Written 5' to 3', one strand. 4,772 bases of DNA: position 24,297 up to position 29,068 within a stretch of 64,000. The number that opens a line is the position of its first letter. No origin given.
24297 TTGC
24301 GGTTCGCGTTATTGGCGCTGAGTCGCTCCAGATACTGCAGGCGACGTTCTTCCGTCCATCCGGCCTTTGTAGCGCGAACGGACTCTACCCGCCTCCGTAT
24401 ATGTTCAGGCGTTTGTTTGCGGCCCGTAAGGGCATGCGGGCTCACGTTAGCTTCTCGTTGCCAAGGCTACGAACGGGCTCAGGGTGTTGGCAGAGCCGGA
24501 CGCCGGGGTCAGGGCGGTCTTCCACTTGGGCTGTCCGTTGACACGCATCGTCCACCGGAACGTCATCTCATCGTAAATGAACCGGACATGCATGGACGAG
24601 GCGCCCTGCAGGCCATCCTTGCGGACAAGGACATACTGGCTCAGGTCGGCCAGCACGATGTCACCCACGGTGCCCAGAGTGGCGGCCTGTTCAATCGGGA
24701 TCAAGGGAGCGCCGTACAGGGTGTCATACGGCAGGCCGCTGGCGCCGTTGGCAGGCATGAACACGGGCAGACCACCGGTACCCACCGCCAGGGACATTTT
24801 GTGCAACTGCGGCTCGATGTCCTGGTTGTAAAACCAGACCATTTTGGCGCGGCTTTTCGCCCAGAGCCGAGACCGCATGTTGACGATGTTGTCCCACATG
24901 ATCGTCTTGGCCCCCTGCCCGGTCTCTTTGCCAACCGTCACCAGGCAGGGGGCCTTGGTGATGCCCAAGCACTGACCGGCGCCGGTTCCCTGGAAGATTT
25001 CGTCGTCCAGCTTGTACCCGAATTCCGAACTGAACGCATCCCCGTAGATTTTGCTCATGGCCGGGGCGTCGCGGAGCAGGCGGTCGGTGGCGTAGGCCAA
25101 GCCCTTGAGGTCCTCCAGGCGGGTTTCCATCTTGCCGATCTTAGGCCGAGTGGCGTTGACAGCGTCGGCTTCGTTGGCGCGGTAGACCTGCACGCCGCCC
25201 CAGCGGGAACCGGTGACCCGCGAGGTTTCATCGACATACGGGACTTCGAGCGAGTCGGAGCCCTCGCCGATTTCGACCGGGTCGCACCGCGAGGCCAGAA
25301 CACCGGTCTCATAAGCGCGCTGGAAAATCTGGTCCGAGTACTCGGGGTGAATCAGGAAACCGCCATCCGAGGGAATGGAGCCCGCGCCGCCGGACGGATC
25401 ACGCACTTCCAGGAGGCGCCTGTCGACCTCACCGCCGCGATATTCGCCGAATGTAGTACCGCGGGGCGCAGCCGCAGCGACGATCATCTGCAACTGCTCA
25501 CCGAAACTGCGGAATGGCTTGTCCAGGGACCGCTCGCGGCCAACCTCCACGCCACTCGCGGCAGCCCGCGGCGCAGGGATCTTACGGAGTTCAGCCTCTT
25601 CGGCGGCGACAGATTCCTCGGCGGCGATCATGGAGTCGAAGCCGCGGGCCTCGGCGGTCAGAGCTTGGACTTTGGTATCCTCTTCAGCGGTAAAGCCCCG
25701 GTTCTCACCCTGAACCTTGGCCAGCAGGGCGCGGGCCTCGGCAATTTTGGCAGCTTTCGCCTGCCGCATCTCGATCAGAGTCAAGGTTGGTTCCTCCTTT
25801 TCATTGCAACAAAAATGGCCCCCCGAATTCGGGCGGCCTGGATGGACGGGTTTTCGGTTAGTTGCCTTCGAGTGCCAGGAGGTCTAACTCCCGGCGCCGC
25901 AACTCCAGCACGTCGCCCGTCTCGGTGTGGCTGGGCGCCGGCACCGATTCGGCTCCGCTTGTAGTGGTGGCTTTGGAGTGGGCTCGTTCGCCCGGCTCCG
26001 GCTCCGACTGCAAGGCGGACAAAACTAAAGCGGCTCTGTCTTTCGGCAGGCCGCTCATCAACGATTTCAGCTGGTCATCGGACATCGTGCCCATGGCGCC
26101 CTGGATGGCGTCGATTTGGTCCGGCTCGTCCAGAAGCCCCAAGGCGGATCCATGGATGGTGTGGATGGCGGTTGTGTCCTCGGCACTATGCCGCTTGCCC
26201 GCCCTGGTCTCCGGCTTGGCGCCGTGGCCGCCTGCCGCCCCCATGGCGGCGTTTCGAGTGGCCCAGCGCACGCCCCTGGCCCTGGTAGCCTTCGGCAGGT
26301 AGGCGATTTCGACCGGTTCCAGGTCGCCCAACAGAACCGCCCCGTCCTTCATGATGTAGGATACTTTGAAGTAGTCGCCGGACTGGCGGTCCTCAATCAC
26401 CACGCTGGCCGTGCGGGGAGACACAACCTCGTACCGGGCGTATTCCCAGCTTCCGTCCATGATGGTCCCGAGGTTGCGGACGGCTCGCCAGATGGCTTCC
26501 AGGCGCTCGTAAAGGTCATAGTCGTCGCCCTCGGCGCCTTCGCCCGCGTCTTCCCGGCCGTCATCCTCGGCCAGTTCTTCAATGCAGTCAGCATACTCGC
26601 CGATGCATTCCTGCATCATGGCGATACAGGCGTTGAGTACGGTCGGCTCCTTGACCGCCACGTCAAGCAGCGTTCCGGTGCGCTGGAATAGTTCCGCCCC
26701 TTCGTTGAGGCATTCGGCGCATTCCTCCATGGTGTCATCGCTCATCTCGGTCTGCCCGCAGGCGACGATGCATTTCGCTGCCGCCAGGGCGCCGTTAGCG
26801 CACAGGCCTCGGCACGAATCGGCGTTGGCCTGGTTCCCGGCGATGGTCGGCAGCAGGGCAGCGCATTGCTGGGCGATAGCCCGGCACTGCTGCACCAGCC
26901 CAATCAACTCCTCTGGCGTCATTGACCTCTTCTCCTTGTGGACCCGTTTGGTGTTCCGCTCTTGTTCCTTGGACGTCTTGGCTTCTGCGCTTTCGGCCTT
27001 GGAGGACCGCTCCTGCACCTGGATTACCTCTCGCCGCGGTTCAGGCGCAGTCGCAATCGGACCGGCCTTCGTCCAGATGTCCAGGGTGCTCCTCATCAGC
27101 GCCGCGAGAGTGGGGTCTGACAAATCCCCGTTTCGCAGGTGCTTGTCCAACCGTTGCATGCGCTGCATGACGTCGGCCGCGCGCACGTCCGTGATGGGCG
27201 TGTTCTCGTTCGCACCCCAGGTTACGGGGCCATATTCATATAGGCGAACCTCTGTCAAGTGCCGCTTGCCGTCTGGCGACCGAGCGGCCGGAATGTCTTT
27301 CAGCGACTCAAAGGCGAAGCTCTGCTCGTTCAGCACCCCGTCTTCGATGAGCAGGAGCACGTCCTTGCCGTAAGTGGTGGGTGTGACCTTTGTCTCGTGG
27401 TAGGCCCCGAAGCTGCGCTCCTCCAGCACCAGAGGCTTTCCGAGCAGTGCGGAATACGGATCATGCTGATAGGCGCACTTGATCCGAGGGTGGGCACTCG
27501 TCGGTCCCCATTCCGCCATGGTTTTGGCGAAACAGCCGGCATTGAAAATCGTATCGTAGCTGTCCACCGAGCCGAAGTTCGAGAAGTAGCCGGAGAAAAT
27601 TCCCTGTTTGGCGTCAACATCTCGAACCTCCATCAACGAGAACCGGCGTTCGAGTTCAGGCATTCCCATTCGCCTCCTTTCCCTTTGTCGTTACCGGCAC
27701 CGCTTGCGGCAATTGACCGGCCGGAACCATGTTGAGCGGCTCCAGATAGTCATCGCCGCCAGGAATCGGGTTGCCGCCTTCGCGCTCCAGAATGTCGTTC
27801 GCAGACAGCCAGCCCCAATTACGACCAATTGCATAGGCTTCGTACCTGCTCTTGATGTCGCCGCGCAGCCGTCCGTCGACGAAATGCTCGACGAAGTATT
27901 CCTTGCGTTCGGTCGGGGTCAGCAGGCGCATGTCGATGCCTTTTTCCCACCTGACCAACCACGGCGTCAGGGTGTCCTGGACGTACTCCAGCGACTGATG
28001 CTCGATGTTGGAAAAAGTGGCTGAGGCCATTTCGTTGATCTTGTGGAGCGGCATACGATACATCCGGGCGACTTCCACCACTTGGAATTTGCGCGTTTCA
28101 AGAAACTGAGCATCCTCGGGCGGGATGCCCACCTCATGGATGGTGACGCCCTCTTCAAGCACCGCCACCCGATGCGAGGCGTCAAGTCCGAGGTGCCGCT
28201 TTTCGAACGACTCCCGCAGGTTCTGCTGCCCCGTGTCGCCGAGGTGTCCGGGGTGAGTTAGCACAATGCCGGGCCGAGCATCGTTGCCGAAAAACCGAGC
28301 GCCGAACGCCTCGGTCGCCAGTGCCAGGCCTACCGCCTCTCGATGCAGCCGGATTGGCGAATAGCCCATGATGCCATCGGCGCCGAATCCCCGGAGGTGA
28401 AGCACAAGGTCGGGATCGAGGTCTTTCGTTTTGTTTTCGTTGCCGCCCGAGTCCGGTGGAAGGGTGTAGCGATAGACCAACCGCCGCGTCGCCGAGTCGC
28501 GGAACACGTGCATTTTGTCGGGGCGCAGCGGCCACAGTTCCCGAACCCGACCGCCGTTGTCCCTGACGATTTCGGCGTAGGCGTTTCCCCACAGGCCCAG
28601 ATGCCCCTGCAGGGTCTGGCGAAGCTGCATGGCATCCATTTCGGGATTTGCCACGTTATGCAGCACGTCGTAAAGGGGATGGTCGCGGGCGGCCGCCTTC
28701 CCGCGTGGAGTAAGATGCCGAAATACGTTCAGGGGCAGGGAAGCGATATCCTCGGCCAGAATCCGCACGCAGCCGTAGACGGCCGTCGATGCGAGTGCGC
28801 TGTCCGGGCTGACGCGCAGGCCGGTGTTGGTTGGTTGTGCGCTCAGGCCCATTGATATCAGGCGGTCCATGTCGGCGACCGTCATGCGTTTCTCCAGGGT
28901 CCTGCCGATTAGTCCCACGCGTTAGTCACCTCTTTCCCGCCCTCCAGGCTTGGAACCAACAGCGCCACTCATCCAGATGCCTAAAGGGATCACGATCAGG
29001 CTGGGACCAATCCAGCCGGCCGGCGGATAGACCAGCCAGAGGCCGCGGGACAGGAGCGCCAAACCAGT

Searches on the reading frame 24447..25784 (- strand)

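Call 7: search_protein_families(library=pfam, proteins=[window:24447-25784:-], max_evalue=0.01)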
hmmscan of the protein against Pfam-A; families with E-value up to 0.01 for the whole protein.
window:24447-25784:- (445 aa): 1 family
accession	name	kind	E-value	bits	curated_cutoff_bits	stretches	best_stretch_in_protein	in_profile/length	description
PF05065.19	Phage_capsid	-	8.9e-38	130.7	24.2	1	141-426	1-276/280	Phage capsid family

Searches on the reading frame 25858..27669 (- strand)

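Call 7: search_protein_families(library=pfam, proteins=[window:25858-27669:-], max_evalue=0.01)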
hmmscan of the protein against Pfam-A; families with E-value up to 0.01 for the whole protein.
window:25858-27669:- (603 aa): 1 family
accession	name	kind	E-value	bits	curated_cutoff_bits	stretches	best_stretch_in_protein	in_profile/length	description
PF04586.22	Peptidase_S78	-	1.8e-18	67.7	21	1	13-162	3-154/165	Caudovirus prohead serine protease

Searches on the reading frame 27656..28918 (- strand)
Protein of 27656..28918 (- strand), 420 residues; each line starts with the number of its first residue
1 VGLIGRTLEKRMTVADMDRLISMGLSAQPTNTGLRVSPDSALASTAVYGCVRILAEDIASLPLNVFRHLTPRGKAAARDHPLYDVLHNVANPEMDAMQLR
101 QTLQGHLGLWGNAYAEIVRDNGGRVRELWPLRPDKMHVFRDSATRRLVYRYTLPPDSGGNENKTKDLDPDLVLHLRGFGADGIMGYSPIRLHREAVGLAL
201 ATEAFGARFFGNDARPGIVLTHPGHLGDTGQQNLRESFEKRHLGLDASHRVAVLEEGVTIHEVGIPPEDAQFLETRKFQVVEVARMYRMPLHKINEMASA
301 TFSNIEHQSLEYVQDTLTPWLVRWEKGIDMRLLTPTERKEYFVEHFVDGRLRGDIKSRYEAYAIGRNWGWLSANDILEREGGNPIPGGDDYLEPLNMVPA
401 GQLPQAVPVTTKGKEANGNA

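Call 7: search_protein_families(library=pfam, proteins=[window:27656-28918:-], max_evalue=0.01)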
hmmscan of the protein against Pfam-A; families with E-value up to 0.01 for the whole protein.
window:27656-28918:- (420 aa): 1 family
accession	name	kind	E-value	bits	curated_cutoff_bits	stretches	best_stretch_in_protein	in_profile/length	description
PF04860.17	Phage_portal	-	1.6e-104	350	39.1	1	46-381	2-321/321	Phage portal protein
